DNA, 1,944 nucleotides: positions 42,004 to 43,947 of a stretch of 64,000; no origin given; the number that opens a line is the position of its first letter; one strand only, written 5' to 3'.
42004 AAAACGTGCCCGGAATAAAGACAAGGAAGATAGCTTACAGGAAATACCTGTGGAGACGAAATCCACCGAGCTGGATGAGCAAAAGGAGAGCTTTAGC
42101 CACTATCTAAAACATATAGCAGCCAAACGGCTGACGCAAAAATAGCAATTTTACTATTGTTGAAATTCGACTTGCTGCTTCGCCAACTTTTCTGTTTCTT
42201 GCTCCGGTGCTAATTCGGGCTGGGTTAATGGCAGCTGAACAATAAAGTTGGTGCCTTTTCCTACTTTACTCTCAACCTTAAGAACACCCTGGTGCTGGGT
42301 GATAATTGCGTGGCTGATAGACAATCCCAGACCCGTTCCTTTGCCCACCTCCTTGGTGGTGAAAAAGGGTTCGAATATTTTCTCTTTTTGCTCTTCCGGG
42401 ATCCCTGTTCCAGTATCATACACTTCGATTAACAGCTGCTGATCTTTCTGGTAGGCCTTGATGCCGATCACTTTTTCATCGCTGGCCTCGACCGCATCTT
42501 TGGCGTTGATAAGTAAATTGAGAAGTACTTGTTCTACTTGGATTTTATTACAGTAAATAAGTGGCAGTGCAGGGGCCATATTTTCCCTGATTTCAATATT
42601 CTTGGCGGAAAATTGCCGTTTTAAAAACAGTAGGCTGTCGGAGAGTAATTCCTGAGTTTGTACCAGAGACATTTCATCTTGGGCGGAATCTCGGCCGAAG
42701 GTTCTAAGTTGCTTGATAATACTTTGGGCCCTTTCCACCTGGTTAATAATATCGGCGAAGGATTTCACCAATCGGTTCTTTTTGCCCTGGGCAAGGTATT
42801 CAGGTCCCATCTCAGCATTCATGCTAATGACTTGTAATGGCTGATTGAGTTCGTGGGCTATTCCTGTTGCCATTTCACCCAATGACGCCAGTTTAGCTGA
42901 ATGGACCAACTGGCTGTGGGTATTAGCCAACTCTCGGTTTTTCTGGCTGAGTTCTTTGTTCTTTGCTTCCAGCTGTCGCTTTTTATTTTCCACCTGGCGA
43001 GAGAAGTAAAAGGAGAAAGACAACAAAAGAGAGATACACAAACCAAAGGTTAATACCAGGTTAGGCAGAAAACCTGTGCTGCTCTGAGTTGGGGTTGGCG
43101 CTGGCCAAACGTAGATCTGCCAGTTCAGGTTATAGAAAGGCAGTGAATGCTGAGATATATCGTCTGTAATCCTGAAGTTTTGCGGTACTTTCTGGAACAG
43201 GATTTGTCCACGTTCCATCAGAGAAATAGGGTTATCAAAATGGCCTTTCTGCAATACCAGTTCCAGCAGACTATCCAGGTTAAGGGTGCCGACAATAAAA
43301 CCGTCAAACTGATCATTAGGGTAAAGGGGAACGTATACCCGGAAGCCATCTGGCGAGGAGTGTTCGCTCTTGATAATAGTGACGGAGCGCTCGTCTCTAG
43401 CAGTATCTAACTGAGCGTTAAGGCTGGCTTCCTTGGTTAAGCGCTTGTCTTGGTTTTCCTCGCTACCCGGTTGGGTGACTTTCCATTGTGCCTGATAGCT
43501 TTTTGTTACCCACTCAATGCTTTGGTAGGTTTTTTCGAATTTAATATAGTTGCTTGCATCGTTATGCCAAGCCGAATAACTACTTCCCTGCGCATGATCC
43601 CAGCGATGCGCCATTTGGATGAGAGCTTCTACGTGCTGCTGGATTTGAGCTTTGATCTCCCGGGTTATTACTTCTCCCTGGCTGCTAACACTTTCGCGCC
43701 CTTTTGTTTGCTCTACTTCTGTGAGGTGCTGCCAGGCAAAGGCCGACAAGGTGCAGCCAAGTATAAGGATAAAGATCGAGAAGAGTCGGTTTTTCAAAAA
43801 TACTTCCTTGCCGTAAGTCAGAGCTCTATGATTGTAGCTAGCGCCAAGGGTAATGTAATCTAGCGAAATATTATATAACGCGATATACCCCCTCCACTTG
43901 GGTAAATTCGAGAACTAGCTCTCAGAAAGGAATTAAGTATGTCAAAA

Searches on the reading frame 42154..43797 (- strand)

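Call 77: search_protein_families(library=pfam, proteins=[window:42154-43797:-], max_evalue=0.01)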
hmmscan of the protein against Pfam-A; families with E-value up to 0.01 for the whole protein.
window:42154-43797:- (547 aa): 3 families
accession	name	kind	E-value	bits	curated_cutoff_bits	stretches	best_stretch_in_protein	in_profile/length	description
PF02518.31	HATPase_c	-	2.4e-25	89.6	26.4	1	418-525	3-110/111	Histidine kinase-, DNA gyrase B-, and HSP90-like ATPase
PF00512.31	HisKA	-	1.5e-10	41.4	26.9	1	306-370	2-63/66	His Kinase A (phospho-acceptor) domain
PF14501.12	HATPase_c_5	-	1.1e-06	28.9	22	1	419-511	4-91/102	GHKL domain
